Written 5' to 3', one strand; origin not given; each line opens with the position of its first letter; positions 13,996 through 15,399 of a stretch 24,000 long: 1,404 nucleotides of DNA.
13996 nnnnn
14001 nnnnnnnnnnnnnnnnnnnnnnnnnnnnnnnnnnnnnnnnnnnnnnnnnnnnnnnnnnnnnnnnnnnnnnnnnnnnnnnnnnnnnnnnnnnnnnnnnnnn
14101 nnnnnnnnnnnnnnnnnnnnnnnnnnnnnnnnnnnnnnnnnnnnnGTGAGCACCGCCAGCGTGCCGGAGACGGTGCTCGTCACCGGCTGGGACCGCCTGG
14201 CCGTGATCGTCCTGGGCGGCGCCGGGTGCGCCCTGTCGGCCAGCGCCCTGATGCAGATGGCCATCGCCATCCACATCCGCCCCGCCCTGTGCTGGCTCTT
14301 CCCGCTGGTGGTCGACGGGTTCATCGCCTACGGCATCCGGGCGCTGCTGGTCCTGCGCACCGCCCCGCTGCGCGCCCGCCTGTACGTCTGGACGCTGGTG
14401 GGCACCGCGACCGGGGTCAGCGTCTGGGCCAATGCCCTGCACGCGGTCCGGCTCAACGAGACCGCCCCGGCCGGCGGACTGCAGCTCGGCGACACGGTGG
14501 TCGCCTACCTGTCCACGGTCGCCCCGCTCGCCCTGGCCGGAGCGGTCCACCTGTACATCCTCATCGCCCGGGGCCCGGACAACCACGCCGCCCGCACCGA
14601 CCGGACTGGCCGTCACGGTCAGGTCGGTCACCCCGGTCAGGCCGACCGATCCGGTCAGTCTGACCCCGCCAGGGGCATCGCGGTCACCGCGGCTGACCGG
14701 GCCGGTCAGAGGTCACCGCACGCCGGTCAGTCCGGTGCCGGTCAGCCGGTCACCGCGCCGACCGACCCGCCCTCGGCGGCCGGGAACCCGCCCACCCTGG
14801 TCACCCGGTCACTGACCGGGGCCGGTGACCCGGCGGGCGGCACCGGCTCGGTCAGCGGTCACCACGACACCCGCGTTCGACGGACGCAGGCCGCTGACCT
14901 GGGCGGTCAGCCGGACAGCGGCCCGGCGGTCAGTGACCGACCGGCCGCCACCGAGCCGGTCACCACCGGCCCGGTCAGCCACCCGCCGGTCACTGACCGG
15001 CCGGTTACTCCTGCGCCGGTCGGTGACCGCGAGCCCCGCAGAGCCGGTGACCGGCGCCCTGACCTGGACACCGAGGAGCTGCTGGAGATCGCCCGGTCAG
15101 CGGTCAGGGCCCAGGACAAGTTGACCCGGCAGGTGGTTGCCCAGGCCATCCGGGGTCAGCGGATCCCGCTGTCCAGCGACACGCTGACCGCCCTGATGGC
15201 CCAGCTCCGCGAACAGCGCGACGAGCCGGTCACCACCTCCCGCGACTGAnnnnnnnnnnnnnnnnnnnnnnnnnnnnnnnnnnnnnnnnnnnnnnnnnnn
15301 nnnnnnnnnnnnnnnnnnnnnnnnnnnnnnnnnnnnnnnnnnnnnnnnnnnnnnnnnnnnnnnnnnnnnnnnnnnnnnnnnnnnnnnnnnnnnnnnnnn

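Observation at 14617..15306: Very dense GGTCA/TGACC motif array embedded in a coding region and its terminator: candidate cis-acting site (clt/oriT/centromere-like)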

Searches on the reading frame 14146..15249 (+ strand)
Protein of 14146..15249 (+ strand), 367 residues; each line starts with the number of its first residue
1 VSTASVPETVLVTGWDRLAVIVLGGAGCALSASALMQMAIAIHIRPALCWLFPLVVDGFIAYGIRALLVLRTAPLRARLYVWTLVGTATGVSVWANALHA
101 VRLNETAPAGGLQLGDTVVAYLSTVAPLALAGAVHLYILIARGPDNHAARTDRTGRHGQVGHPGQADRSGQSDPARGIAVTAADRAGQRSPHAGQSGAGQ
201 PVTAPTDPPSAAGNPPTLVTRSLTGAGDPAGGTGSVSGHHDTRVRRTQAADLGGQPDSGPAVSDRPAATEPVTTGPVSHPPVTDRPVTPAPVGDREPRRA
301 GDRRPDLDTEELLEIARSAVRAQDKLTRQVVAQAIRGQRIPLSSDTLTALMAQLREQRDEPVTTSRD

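Call 16: search_dna_similar(query=window:14146-15249:+, collection=phages, mode=protein, max_rows=20)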
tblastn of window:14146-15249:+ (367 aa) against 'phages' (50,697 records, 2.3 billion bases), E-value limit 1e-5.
No match.

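Call 22: find_homologous_proteins(query=window:14146-15246:+, max_evalue=0.001)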
Query window:14146-15246:+ (367 aa): 1558 proteins with E <= 0.001 among 8000 candidates; the best 120 are listed.
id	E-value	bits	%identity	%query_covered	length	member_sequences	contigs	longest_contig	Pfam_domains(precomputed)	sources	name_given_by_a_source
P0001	7.0e-233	790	100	100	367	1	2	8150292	PF10935.14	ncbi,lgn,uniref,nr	ncbi:DUF2637 domain-containing protein [Streptomyces sp. NBC_01190]|uniref:DUF2637 domain-containing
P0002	3.6e-212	722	92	100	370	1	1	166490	PF10935.14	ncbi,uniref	ncbi:DUF2637 domain-containing protein [Streptomyces polygonati]|uniref:DUF2637 domain-containing pr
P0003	7.4e-186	636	85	100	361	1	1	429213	PF10935.14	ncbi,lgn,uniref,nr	ncbi:DUF2637 domain-containing protein [Actinacidiphila paucisporea]|uniref:DUF2637 domain-containin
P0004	1.0e-178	612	82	100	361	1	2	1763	PF10935.14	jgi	jgi:hypothetical protein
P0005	6.1e-177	606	82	100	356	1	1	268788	PF10935.14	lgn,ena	-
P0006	2.3e-172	591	80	100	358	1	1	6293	PF10935.14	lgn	-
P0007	8.0e-169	580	79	100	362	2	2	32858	PF10935.14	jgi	jgi:hypothetical protein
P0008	6.1e-168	577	80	100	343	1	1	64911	PF10935.14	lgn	-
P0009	1.5e-162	559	79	100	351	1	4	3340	PF10935.14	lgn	-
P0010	3.1e-161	555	78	100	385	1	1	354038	PF10935.14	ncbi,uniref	ncbi:DUF2637 domain-containing protein [Actinacidiphila sp. bgisy144]|uniref:DUF2637 domain-containi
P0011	4.8e-161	554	76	100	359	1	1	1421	PF10935.14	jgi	jgi:hypothetical protein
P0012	3.4e-160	551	78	100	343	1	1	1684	PF10935.14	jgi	jgi:hypothetical protein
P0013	1.5e-157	543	78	100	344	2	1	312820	PF10935.14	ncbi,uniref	ncbi:DUF2637 domain-containing protein [Actinacidiphila sp. bgisy144]|uniref:DUF2637 domain-containi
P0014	1.5e-157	543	77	100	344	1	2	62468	PF10935.14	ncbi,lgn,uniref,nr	ncbi:DUF2637 domain-containing protein [Actinacidiphila guanduensis]|uniref:DUF2637 domain-containin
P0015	3.0e-156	538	77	100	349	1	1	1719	PF10935.14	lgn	-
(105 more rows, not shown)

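Call 23: find_related_loci(query=window:14146-15246:+, collection=genome_contigs, flank=7000)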
Query window:14146-15246:+ (367 aa) in genome_contigs; peptide patterns used: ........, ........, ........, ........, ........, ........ (x = any residue, [..] = any of these).
600 stretches matched a pattern (row limit reached: there are more); 42 encode a relative of the query (tblastn E <= 1e-3); 42 distinct loci.
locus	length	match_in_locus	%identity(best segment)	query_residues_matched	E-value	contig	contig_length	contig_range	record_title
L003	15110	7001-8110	92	1-367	0e+0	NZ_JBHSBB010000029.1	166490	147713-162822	Streptomyces polygonati strain CGMCC 4.7237 platanus_K_default_29, whole genome shotgun sequence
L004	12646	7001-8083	84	1-367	0e+0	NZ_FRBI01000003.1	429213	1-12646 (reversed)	Actinacidiphila paucisporea strain CGMCC 4.2025, whole genome shotgun sequence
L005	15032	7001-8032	77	1-367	3e-169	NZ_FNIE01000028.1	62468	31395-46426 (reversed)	Actinacidiphila guanduensis strain CGMCC 4.2022, whole genome shotgun sequence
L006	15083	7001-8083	60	1-367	1e-119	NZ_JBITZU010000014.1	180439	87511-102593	Kitasatospora sp. NPDC052896 NPDC052896_409_D12.ctg-0014, whole genome shotgun sequence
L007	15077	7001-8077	64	1-366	2e-123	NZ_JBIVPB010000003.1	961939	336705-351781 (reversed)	Streptomyces sp. NPDC093088 NPDC093088_174_F8.ctg-0003, whole genome shotgun sequence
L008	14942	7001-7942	54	9-367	9e-84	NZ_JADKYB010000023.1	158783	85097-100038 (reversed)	Actinacidiphila acididurans strain KK5PA1 NODE_23_length_158783_cov_31.434361, whole genome shotgun sequence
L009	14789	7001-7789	71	12-357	5e-62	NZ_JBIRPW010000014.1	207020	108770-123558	Streptomyces sp. NPDC021224 NPDC021224_162_C8.ctg-0014, whole genome shotgun sequence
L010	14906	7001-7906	50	7-365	1e-79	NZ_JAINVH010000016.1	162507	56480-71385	Streptomyces sp. HPF1205 16, whole genome shotgun sequence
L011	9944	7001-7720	72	13-359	1e-58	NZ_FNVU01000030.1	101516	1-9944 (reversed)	Actinacidiphila yanglinensis strain CGMCC 4.2023, whole genome shotgun sequence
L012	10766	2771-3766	45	3-362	2e-58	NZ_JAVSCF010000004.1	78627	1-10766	Streptomyces sp. B1866 Scaffold4, whole genome shotgun sequence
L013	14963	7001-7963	42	12-357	2e-57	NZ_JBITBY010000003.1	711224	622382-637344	Kitasatospora sp. NPDC051853 NPDC051853_372_F1.ctg-0003, whole genome shotgun sequence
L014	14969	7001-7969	43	9-357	8e-57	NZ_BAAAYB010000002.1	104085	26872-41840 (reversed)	Kitasatospora albolonga strain JCM 4716 sequence002, whole genome shotgun sequence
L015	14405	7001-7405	69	15-153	1e-56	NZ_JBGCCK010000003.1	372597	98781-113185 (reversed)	Streptacidiphilus sp. MAP12-20 Ga0532214_03, whole genome shotgun sequence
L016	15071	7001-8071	41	12-366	4e-56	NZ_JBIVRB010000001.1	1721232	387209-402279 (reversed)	Streptomyces sp. NPDC092296 NPDC092296_190_F5.ctg-0001, whole genome shotgun sequence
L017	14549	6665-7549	43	12-354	3e-56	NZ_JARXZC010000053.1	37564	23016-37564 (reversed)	Kitasatospora sp. MAP5-34 Ga0532211_053, whole genome shotgun sequence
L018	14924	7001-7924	42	13-357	3e-56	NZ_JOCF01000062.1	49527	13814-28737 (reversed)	Streptomyces sp. NRRL WC-3742 contig62.1, whole genome shotgun sequence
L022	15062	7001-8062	41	12-361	6e-53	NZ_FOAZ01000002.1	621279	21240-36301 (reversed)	Streptacidiphilus jiangxiensis strain CGMCC 4.1857, whole genome shotgun sequence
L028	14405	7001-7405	63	12-142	2e-48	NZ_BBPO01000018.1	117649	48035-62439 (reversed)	Streptacidiphilus neutrinimicus strain NBRC 100921, whole genome shotgun sequence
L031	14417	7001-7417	61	6-142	3e-46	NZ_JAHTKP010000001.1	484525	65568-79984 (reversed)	Kitasatospora aureofaciens strain CPD02 NODE_1_length_484525_cov_73.408377, whole genome shotgun sequence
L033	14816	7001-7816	64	13-357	5e-46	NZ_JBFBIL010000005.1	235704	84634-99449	Kitasatospora sp. NPDC088351 NPDC088351_187_D5.ctg-0005, whole genome shotgun sequence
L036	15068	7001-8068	39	12-361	1e-45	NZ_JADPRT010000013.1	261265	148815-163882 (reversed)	Streptacidiphilus fuscans strain NEAU-YB345 Scaffold13, whole genome shotgun sequence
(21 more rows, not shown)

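Call 24: search_dna_similar(query=window:14146-15246:+, collection=plasmids, mode=protein, max_rows=60, rows=spread)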
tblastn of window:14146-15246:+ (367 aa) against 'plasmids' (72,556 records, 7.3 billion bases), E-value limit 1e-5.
Records with a match: 6; places in all: 6; records where one place covers at least 80% of the query: 4.
Best place of each record, by identity: 60-80% 2; <60% 4.
By first word of the organism name: Streptomyces 4; Curtobacterium 1; Mycolicibacterium 1.
By predicted mobility (MOB-suite, as given by PLSDB): non-mobilizable 4; mobilizable 2.
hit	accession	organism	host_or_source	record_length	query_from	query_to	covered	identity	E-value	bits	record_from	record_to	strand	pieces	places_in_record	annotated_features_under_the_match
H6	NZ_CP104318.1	Streptomyces angustmyceticus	whole organism,soil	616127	1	366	100%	62.5%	7e-116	377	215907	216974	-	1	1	DUF2637 domain-containing protein | WhiB family transcriptional regulator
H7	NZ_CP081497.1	Streptomyces sp. BHT-5-2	whole organism,plant soil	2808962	1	367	100%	60.3%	3e-103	340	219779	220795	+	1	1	none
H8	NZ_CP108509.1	Streptomyces sp. NBC_01237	-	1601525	15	354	93%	40.0%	3e-50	187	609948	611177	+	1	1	none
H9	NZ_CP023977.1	Streptomyces alboflavus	cell culture,peony rhizosphere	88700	4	357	96%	36.2%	7e-41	160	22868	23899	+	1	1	DUF2637 domain-containing protein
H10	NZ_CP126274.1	Curtobacterium sp. MCBD17_040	-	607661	18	195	49%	31.1%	1e-7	61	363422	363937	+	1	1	DUF2637 domain-containing protein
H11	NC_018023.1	Mycolicibacterium chubuense NBB4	-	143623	48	148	28%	37.0%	4e-6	56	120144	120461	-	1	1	DUF2637 domain-containing protein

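Call 28: search_protein_families(library=ncbifam, proteins=[window:14146-15249:+], max_evalue=0.01)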
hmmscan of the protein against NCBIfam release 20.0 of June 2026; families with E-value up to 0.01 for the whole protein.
window:14146-15249:+ (367 aa): 0 families

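Call 69: search_protein_families(library=pfam, proteins=[L013:3064-4989:+, L013:5037-5804:+, L013:5776-6177:+, L013:6268-6924:+, L013:6221-6673:+, L008:2770-4890:+, L008:5106-5654:+, L008:5820-6278:+, L008:6600-6980:+, L008:6409-6768:+], max_evalue=0.01)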
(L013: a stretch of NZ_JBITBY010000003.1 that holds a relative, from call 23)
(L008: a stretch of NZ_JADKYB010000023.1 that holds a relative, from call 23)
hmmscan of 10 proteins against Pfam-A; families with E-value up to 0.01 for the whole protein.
L013:3064-4989:+ (641 aa): 3 families
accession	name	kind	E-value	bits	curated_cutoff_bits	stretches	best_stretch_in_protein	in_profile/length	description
PF00239.26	Resolvase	-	7e-20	72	23.3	1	66-216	1-144/145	Resolvase, N terminal domain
PF07508.19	Recombinase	-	1.5e-08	35.2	21.1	1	274-374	18-101/102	Recombinase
PF13408.12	Zn_ribbon_recom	-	0.0039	18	25.3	1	400-457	6-57/58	Recombinase zinc beta ribbon domain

L013:5037-5804:+ (255 aa): 0 families

L013:5776-6177:+ (133 aa): 0 families

L013:6268-6924:+ (218 aa): 0 families

L013:6221-6673:+ (150 aa): 0 families

L008:2770-4890:+ (706 aa): 0 families

L008:5106-5654:+ (182 aa): 0 families

L008:5820-6278:+ (152 aa): 0 families

L008:6600-6980:+ (126 aa): 0 families

L008:6409-6768:+ (119 aa): 0 families

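Call 77: search_protein_families(library=pfam, proteins=[L013:10660-13533:+, L036:11117-12532:+, L036:13132-14709:+, L031:11445-12776:+, L031:12785-14047:+, L022:13272-13961:+, L028:12970-13947:+], max_evalue=0.05)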
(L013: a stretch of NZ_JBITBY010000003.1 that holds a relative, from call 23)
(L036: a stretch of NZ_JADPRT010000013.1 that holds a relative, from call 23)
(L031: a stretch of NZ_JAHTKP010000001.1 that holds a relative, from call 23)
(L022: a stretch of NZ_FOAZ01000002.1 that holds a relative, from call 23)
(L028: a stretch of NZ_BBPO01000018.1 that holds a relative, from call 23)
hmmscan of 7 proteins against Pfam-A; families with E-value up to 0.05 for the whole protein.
L013:10660-13533:+ (958 aa): 4 families
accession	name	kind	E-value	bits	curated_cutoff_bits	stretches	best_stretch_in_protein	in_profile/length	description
PF21180.3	TOP6A-Spo11_Toprim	-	6.7e-08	33.1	24.1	1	683-782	2-108/170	Topoisomerase 6 subunit A/Spo11, Toprim domain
PF02518.31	HATPase_c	-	8.6e-08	33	26.4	1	115-178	9-64/111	Histidine kinase-, DNA gyrase B-, and HSP90-like ATPase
PF13589.12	HATPase_c_3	-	0.00039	20.9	25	1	114-189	5-75/137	Histidine kinase-, DNA gyrase B-, and HSP90-like ATPase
PF23947.1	DUF7281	-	0.013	15.6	27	1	682-764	44-128/183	Domain of unknown function (DUF7281)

L036:11117-12532:+ (472 aa): 1 family
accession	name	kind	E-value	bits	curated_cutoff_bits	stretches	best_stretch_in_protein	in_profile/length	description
PF07690.21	MFS_1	-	1.1e-10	41.4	33.4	1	61-364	7-302/347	Major Facilitator Superfamily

L036:13132-14709:+ (526 aa): 2 families
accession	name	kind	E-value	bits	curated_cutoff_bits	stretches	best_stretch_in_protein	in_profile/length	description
PF15646.12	Tox-REase-2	-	2.8e-34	118.6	27.6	1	398-519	1-129/129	Restriction endonuclease fold toxin 2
PF25547.1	WXG100_2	-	5.2e-05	23.7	27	1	162-255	26-108/150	WXG100 like domain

L031:11445-12776:+ (444 aa): 1 family
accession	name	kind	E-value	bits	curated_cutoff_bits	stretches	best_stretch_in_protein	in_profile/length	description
PF07690.21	MFS_1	-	9.6e-14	51.5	33.4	1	45-370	7-329/347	Major Facilitator Superfamily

L031:12785-14047:+ (421 aa): 10 families
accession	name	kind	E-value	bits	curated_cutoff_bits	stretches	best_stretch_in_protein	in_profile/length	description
PF13535.11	ATP-grasp_4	-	3.8e-17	62.8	27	1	155-301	1-157/160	ATP-grasp domain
PF02786.22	CPSase_L_D2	-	2.8e-11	43.8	19.8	1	122-325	2-206/211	Carbamoyl-phosphate synthase L chain, ATP binding domain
PF15632.11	ATPgrasp_Ter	-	1.7e-10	41.2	29.1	1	204-330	5-117/131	ATP-grasp in the biosynthetic pathway with Ter operon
PF01071.24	GARS_A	-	3.7e-10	40.4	27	1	121-222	2-101/194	Phosphoribosylglycinamide synthetase, ATP-grasp (A) domain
PF02655.19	ATP-grasp_3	-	1.9e-08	35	23.2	1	152-299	27-159/160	ATP-grasp domain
PF18603.7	LAL_C2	-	1.3e-06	29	29.4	1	341-419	2-77/78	L-amino acid ligase C-terminal domain 2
PF13549.11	ATP-grasp_5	-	1.3e-05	25.1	27.6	1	121-164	11-54/221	ATP-grasp domain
PF07478.18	Dala_Dala_lig_C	-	1.7e-05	24.8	24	1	151-220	31-91/204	D-ala D-ala ligase C-terminus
PF18130.6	ATPgrasp_N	-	9.3e-05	23.4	27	1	64-108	34-79/81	ATP-grasp N-terminal domain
PF02222.28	ATP-grasp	-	0.044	13.9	27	0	129-226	3-91/179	ATP-grasp domain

L022:13272-13961:+ (230 aa): 2 families
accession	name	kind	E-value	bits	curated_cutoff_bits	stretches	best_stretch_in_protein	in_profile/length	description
PF00293.34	NUDIX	-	6.1e-12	46.1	21.1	1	52-171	3-118/134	NUDIX domain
PF04828.22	GFA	-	0.019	15.5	24.3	1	203-227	2-26/115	Glutathione-dependent formaldehyde-activating enzyme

L028:12970-13947:+ (326 aa): 0 families

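Call 93: get_annotated_region(hit=H9, flank=6000)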
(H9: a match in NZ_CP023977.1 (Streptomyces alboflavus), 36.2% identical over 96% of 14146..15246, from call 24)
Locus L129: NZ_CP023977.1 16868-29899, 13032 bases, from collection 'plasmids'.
description: Streptomyces alboflavus strain MDJK44 plasmid pMDJK44.2, complete sequence
organism: Streptomyces alboflavus (NCBI taxid 67267)
taxonomy: Bacteria; Actinomycetota; Actinomycetes; Kitasatosporales; Streptomycetaceae; Streptomyces; Streptomyces alboflavus
host: -; source: cell culture,peony rhizosphere; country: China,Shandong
typing (MOB-suite, as given by PLSDB): mobilizable; relaxase MOBF
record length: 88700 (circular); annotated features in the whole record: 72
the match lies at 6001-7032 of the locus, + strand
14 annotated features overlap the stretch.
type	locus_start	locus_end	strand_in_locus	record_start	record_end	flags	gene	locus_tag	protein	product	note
CDS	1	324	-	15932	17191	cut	-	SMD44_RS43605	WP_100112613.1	MAB_1171c family putative transporter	-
CDS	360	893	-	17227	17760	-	-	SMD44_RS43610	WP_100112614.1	hypothetical protein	-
CDS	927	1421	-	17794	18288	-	-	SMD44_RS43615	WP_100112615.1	hypothetical protein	-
CDS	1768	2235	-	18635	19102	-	-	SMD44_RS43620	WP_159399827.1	helix-turn-helix transcriptional regulator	-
CDS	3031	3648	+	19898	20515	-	-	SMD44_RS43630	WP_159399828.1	WhiB family transcriptional regulator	-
CDS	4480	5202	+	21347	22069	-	-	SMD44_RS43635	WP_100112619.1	ATP-binding protein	-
CDS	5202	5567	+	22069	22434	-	-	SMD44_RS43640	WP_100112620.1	DUF4326 domain-containing protein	-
CDS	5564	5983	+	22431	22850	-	-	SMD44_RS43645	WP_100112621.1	DUF6195 family protein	-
CDS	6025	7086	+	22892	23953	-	-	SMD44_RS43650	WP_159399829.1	DUF2637 domain-containing protein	-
CDS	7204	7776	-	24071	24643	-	-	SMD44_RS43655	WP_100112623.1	SMI1/KNR4 family protein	-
CDS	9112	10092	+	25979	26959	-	-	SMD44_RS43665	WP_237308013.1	bifunctional lytic transglycosylase/C40 family peptidase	GO:0006508 - proteolysis [Evidence IEA]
CDS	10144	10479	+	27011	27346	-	-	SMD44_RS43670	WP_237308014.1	hypothetical protein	-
CDS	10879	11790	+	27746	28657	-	-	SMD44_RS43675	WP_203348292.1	hypothetical protein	-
CDS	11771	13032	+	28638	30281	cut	-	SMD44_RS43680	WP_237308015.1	hypothetical protein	-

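Call 94: get_annotated_region(hit=H11, flank=6000)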
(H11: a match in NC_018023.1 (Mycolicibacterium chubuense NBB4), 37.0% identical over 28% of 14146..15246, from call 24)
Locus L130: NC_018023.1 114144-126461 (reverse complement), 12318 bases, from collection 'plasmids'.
description: Mycolicibacterium chubuense NBB4 plasmid pMYCCH.02, complete sequence
organism: Mycolicibacterium chubuense NBB4 (NCBI taxid 710421)
taxonomy: Bacteria; Actinomycetota; Actinomycetes; Mycobacteriales; Mycobacteriaceae; Mycolicibacterium; Mycolicibacterium chubuense; Mycolicibacterium chubuense NBB4
host: -; source: -; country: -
typing (MOB-suite, as given by PLSDB): mobilizable; replicon rep_cluster_1606; relaxase MOBF
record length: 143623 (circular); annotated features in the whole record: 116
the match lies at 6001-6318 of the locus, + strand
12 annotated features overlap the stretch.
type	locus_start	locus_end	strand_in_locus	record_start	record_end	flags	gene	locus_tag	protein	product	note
CDS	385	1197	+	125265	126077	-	-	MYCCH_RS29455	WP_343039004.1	hypothetical protein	-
CDS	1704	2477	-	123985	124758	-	-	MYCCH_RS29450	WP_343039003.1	ParB N-terminal domain-containing protein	-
CDS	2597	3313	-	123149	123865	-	-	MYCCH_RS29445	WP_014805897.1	ParA family protein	-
CDS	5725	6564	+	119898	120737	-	-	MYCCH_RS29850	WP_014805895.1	DUF2637 domain-containing protein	-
CDS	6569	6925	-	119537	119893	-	-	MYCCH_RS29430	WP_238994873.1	winged helix-turn-helix domain-containing protein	-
CDS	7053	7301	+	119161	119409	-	-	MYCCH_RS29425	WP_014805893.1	hypothetical protein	-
CDS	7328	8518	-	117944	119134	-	-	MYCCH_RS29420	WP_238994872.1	helix-turn-helix domain-containing protein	-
CDS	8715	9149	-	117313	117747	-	-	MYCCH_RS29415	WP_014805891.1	hypothetical protein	-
CDS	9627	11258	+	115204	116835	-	-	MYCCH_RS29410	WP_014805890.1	DUF4226 domain-containing protein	-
CDS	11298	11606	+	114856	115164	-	-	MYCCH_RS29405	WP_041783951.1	type VII secretion target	GO:0009306 - protein secretion [Evidence IEA]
CDS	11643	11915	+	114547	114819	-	-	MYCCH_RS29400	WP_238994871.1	DUF2694 domain-containing protein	-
CDS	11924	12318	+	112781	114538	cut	-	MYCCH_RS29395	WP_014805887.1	hypothetical protein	-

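Call 96: search_protein_families(library=pfam, proteins=[L130:5725-6561:+, L129:6025-7083:+], max_evalue=1)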
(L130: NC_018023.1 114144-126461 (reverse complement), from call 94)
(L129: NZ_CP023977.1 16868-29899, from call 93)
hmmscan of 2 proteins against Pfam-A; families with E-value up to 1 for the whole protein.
L130:5725-6561:+ (279 aa): 3 families
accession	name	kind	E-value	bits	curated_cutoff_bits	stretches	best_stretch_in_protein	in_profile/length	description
PF10935.13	DUF2637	-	8.7e-12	45.7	22.8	1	60-182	2-151/161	Protein of unknown function (DUF2637)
PF09339.16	HTH_IclR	-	0.075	13.3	22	0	238-261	7-30/52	IclR helix-turn-helix domain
PF19506.4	DUF6040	-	0.44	10.4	23.4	1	90-138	137-185/233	Family of unknown function (DUF6040)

L129:6025-7083:+ (353 aa): 2 families
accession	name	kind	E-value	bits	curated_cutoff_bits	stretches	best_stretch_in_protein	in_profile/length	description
PF10935.13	DUF2637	-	9.7e-11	42.3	22.8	1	8-103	6-87/161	Protein of unknown function (DUF2637)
PF07941.16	K_channel_TID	-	0.89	10.5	25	1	148-201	20-68/75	Potassium channel Kv1.4 tandem inactivation domain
